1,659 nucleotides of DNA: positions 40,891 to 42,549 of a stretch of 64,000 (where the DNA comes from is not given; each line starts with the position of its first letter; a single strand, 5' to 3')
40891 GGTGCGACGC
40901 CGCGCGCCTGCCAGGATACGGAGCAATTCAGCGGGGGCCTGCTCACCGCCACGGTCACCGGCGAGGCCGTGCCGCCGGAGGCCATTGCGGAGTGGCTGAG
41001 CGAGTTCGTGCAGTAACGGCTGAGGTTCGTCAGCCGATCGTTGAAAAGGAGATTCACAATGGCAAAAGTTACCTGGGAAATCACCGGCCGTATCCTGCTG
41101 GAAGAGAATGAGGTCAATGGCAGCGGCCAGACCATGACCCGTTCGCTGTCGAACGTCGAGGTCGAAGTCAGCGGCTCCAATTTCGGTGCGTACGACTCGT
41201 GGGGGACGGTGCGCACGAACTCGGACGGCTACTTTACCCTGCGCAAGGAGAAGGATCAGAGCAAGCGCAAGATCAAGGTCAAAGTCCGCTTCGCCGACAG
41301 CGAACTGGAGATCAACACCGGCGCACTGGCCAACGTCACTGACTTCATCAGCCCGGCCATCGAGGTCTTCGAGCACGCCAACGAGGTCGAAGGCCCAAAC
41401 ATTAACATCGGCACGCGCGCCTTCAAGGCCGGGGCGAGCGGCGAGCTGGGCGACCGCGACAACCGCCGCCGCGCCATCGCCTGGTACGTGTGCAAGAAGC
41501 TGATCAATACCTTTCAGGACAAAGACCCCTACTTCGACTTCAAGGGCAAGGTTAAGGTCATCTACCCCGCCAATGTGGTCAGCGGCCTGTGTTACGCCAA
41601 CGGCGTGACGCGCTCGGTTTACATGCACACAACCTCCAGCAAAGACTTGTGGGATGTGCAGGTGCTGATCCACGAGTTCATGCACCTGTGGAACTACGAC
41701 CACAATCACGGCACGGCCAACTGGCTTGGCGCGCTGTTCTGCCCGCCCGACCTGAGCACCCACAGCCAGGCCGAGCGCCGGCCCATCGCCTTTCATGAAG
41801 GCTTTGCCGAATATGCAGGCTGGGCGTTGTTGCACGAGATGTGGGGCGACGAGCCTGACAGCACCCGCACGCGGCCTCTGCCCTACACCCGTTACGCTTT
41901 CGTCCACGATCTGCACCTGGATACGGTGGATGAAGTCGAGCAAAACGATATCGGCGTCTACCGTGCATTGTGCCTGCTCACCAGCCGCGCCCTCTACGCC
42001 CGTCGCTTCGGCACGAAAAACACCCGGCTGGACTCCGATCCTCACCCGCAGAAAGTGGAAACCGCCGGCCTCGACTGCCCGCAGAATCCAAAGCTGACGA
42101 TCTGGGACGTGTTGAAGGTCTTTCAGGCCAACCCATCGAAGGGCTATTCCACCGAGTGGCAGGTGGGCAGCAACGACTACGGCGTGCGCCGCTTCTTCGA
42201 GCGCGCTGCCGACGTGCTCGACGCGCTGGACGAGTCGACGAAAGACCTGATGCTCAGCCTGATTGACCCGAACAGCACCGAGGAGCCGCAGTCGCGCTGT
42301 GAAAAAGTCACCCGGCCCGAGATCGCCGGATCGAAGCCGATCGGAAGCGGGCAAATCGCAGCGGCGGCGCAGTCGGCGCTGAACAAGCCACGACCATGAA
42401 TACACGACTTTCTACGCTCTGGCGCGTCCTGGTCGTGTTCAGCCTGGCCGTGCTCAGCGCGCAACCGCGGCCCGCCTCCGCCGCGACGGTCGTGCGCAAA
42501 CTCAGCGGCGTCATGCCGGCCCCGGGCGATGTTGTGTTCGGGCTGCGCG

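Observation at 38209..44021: Five-gene secreted/membrane cluster whose two large exported proteins share a YLP[IL]I[IL]R-COOH tail: possible undescribed sorting or processing signal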

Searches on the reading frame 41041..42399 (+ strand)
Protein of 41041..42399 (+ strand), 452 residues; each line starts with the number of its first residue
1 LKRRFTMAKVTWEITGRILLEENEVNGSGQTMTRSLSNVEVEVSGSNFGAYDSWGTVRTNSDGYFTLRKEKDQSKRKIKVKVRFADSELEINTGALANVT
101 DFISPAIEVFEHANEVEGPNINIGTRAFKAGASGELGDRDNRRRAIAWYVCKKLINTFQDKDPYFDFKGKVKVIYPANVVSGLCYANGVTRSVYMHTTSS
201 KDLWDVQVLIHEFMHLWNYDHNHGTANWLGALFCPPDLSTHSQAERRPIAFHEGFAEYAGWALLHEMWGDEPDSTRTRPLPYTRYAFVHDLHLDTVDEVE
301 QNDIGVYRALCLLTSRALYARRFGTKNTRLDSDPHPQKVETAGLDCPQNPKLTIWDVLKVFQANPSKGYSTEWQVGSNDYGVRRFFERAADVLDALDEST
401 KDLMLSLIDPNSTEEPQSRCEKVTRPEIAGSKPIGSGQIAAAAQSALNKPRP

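Call 3: search_protein_families(library=pfam, proteins=[window:41041-42399:+], max_evalue=0.01)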
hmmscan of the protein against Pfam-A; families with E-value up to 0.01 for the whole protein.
window:41041-42399:+ (452 aa): 1 family
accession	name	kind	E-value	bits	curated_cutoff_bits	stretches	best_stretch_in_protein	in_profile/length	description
PF01060.29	TTR-52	-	0.0092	17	24.9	0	34-83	9-58/79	Transthyretin-like family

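Call 4: search_protein_families(library=ncbifam, proteins=[window:41041-42399:+], max_evalue=0.01)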
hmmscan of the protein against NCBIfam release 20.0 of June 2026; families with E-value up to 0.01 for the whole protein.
window:41041-42399:+ (452 aa): 0 families

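Call 29: find_homologous_proteins(query=window:41059-42396:+)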
Query window:41059-42396:+ (446 aa): 103 proteins with E <= 0.001 among 5464 candidates.
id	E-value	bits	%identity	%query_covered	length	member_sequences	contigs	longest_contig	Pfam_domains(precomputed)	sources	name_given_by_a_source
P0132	1.3e-266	903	86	100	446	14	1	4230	-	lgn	-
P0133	3.1e-249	845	81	98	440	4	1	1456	-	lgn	-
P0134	2.8e-248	842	79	100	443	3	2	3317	-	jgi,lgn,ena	-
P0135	5.1e-248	841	80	100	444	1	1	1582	-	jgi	jgi:hypothetical protein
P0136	1.4e-247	840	81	100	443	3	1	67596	-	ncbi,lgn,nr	ncbi:MAG TPA: hypothetical protein VFV95_09855 [Vicinamibacterales bacterium]|nr:hypothetical protei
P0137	1.6e-243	826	81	98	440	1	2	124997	-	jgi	jgi:hypothetical protein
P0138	2.4e-238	809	77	100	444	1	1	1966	-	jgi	jgi:hypothetical protein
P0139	5.2e-228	775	74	100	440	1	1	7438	-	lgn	-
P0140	7.2e-227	772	77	94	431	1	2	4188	-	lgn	-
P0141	2.7e-223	760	77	93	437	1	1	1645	-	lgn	-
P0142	1.6e-220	751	72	100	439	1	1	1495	-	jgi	jgi:hypothetical protein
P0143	1.5e-218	744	75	93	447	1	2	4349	-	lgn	-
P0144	4.1e-211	720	72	95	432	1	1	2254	-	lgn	-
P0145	1.3e-208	711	70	96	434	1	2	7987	-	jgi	jgi:hypothetical protein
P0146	2.0e-208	711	72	95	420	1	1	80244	-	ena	-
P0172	1.3e-168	580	61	92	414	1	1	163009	-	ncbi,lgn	ncbi:MAG: carboxypeptidase-like regulatory domain-containing protein [Pyrinomonadaceae bacterium]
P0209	1.4e-77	280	38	91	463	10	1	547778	-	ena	-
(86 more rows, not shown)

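Call 30: find_encoding_contigs(protein=P0136, flank=7000, max_places=2)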
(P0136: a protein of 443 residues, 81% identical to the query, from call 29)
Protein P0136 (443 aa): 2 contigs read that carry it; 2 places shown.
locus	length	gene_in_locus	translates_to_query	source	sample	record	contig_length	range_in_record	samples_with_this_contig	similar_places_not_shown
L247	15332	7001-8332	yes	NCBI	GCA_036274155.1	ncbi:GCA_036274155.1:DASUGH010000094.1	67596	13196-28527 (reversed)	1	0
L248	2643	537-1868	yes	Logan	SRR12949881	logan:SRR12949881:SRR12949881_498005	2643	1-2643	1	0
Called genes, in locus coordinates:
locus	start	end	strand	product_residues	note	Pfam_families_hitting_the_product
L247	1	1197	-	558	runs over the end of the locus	PF13577:SnoaL_4, PF12680:SnoaL_2 (faint), PF13577:SnoaL_4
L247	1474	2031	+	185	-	PF07883:Cupin_2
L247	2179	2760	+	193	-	PF00190:Cupin_1 (weak), PF07883:Cupin_2 (faint)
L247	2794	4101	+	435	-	PF01436:NHL (faint), PF08450:SGL (faint), PF06739:SBBP (faint), PF17170:DUF5128 (faint)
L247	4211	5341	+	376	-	PF01436:NHL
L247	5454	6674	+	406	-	PF07995:GSDH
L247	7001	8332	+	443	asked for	-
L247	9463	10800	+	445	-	PF01408:GFO_IDH_MocA, PF02894:GFO_IDH_MocA_C, PF22725:GFO_IDH_MocA_C3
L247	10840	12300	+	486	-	PF13360:PQQ_2 (faint), PF05935:Arylsulfotrans, PF14269:Arylsulfotran_2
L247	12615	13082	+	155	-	PF00578:AhpC-TSA, PF08534:Redoxin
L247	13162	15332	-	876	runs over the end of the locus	PF00069:Pkinase, PF07714:PK_Tyr_Ser-Thr, PF03109:ABC1 (weak), PF26550:Tricorn_2nd (weak), PF00930:DPPIV_N (faint), PF07676:PD40 (weak), PF26550:Tricorn_2nd, PF26549:Tricorn_N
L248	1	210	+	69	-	?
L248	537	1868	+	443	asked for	-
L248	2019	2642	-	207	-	?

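Call 31: find_encoding_contigs(protein=P0172, flank=7000, max_places=2)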
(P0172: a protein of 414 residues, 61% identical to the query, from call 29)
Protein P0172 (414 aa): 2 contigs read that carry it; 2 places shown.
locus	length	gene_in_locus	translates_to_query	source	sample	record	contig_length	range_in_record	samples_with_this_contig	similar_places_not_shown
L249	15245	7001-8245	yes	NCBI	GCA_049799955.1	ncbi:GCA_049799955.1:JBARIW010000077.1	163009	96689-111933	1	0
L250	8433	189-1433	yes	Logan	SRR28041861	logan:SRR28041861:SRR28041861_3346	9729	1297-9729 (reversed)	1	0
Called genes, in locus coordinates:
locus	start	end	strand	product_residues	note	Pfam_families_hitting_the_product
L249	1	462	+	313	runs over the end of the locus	PF19300:BPD_transp_1_N, PF00528:BPD_transp_1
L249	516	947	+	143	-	PF13366:PDDEXK_3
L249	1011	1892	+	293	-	PF12911:OppC_N, PF00528:BPD_transp_1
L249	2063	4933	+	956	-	PF04151:PPC (weak), PF07719:TPR_2 (faint), PF13176:TPR_7 (faint), PF17874:TPR_MalT (faint), PF00515:TPR_1 (faint), PF13181:TPR_8 (faint), PF13424:TPR_12, PF12770:CHAT, +1 more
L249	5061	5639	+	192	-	-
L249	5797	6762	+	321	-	-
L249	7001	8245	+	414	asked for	-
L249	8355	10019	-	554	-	PF08448:PAS_4 (weak), PF00512:HisKA, PF02518:HATPase_c, PF00072:Response_reg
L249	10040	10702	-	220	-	PF04509:CheC (faint)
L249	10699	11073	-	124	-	PF00072:Response_reg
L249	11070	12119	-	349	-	PF00072:Response_reg, PF01339:CheB_methylest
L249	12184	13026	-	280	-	PF03705:CheR_N (weak), PF01739:CheR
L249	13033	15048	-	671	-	PF08448:PAS_4 (weak), PF01602:Adaptin_N (faint), PF11838:ERAP1_C (faint), PF20168:PDS5 (faint), PF00514:Arm (faint), PF02985:HEAT (faint), PF03130:HEAT_PBS (faint), PF13646:HEAT_2, +2 more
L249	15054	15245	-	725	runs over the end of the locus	-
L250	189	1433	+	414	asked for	-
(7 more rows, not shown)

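Call 32: find_encoding_contigs(protein=P0209, flank=7000, max_places=2)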
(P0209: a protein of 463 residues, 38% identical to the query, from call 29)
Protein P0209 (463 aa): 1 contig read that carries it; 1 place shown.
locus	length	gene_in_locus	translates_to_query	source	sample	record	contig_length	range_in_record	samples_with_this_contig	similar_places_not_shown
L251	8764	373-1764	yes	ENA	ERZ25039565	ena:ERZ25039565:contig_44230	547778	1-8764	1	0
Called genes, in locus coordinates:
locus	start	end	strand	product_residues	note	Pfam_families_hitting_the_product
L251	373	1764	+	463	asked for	-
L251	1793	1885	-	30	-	-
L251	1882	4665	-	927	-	PF00196:GerE, PF13191:AAA_16 (weak), PF25872:HTH_77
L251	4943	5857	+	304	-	PF11583:AurF (weak)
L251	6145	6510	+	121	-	PF01527:HTH_Tnp_1 (weak), PF13384:HTH_23 (weak), PF13518:HTH_28, PF13551:HTH_29, PF13565:HTH_32 (weak)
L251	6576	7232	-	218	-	PF00072:Response_reg, PF00196:GerE, PF04545:Sigma70_r4 (faint), PF08281:Sigma70_r4_2 (weak)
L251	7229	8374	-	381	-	PF07730:HisKA_3, PF02518:HATPase_c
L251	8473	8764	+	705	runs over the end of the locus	PF03176:MMPL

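Call 58: predict_structure(alignment_id=A2)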
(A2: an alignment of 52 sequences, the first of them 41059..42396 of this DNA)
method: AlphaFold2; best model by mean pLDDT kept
length: 446 residues; sequences in the alignment: 52
mean_pLDDT: 89.8   pTM: 0.87
mean pLDDT of the five models: 89.8, 89.5, 88.3, 88.1, 88.0
residues with pLDDT >= 90: 350; 70-90: 48; 50-70: 17; < 50: 31
segments of 3 or more residues with pLDDT < 50: 223-234, 425-427, 429-434, 437-446
pLDDT, mean of each block of 10 residues (from residue 1): 94 97 95 98 92 98 95 97 93 83 96 97 96 97 98 97 96 90 92 93 97 84 46 56 92 98 95 96 96 95 96 96 97 94 94 97 89 90 96 97 97 86 50 48 44
secondary structure, 60 per line:
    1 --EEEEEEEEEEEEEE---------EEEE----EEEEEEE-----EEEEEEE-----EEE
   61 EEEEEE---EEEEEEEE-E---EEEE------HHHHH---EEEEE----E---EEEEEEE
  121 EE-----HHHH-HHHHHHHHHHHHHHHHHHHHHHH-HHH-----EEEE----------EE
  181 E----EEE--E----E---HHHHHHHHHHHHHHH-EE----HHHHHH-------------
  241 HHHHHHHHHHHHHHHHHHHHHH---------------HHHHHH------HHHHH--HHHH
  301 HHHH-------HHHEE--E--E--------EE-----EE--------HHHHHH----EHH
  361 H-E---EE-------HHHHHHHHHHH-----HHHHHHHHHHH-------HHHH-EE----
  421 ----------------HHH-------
elements in order: E3-16 E26-29 E34-40 E46-52 E58-66 E70-77 E83-86 H93-97 E101-105 E114-122 H128-131 H133-155 E165-168 E179-181 E186-188 H200-214 H222-227 H241-262 H278-283 H290-294 H297-304 H348-353 H376-386 H392-402 H410-413

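Call 60: fold_search(model_id=the predicted structure, library=pdb)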
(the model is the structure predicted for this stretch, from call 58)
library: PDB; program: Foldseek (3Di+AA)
matches with E <= 10: 1213; with E <= 0.001: 7
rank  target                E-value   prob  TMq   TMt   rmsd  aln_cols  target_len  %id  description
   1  5ek8                  1.9e-05  1.00  0.16  0.11  15.2       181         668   16  Crystal structure of a 9R-lipoxygenase from Cyanothece PCC8801 at 2.7 Angstroms (released 2015-12-23)
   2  6yoa_A                6.1e-05  1.00  0.18  0.45   6.1       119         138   13  Lig v 1 structure and the inflammatory response to the Ole e 1 protein family (released 2020-05-13)
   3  6ya1                  2.8e-04  1.00  0.36  0.46  10.8       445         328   11  Zinc metalloprotease ProA (released 2021-02-03)
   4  6yoa_B                3.0e-04  1.00  0.17  0.45   6.2       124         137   14  Lig v 1 structure and the inflammatory response to the Ole e 1 protein family (released 2020-05-13)
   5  2igl_A                8.3e-04  1.00  0.15  0.48   6.8       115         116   14  Crystal Structure of E. coli YEDX, a transthyretin related protein (released 2007-10-02)
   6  4v4c_B                9.8e-04  1.00  0.14  0.22   5.3       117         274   12  Crystal Structure of Pyrogallol-Phloroglucinol Transhydroxylase from Pelobacter acidigallici (released 2014-07-09)
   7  3nqx                  9.8e-04  1.00  0.40  0.57   9.7       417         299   10  Crystal structure of vibriolysin MCP-02 mature enzyme, a zinc metalloprotease from M4 family (released 2010-10-06)
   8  9jzp_A                1.1e-03  0.90  0.11  0.19  20.4       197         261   14  Crystal structure of Nir2 C-terminal domain (released 2025-10-15)
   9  2g2n_A                1.2e-03  1.00  0.15  0.50   6.8       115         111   14  Crystal Structure of E.coli transthyretin-related protein with bound Zn (released 2006-12-12)
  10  9h0x                  1.8e-03  1.00  0.40  0.51   9.5       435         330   13  ProA in complex with inhibitor 6 (released 2025-06-18)
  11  5z5m_C                2.1e-03  0.99  0.15  0.22   8.0       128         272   10  Crystal structure of (S)-allantoin synthase (released 2018-11-21)
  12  9jtz_A                2.2e-03  0.82  0.11  0.18  21.0       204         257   11  Crystal structure of Nir2 C-terminal domain in complex with phosphatidic acid (released 2025-10-15)
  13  9jtz_C                2.3e-03  0.69  0.12  0.20  16.8       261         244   10  Crystal structure of Nir2 C-terminal domain in complex with phosphatidic acid (released 2025-10-15)
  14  8cr4                  2.6e-03  1.00  0.36  0.51  10.8       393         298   15  Crystal structure of recombinant LasBArtif from Pseudomonas aeruginosa AZPAE14816 (released 2023-07-05)
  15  9jtz_B                2.7e-03  0.90  0.13  0.21  20.0       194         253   13  Crystal structure of Nir2 C-terminal domain in complex with phosphatidic acid (released 2025-10-15)
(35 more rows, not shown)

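Call 76: find_encoding_contigs(protein=P0137, flank=6000, max_places=1)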
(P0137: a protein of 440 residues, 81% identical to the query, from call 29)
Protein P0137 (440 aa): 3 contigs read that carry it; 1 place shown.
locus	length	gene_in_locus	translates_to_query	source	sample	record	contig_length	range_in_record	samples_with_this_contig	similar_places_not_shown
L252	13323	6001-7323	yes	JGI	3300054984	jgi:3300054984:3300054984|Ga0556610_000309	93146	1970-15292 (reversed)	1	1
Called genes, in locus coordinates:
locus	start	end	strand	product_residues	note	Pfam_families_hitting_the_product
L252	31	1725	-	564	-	PF00072:Response_reg, PF01757:Acyl_transf_3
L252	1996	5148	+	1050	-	PF00931:NB-ARC, PF13191:AAA_16 (weak), PF13401:AAA_22 (weak), PF20703:nSTAND1 (weak), PF25872:HTH_77, PF17874:TPR_MalT, PF13424:TPR_12, PF03704:BTAD, +6 more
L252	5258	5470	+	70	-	-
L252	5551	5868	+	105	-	-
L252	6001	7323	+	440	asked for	-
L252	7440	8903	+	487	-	PF13229:Beta_helix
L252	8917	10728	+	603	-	-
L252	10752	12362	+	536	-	-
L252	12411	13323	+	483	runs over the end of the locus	PF00266:Aminotran_5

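Call 77: find_encoding_contigs(protein=P0146, flank=6000, max_places=1)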
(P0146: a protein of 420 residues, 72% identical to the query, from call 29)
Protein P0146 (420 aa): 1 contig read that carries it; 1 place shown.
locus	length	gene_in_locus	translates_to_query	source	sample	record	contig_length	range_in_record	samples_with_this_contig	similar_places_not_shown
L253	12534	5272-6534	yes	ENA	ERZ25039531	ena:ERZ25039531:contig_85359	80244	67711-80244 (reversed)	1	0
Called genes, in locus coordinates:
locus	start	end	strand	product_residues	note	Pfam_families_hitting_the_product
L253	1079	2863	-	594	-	PF02776:TPP_enzyme_N, PF00205:TPP_enzyme_M, PF02775:TPP_enzyme_C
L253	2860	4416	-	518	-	PF00732:GMC_oxred_N, PF00890:FAD_binding_2 (faint), PF01266:DAO (faint), PF05834:Lycopene_cycl (faint), PF05199:GMC_oxred_C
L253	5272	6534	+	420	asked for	-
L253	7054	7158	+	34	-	-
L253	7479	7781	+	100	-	-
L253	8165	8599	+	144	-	-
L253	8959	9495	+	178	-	PF13610:DDE_Tnp_IS240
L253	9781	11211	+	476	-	PF11790:Glyco_hydro_cc (weak)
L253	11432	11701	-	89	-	-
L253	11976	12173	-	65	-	-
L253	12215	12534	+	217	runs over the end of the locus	PF02311:AraC_binding, PF12833:HTH_18, PF00165:HTH_AraC (faint)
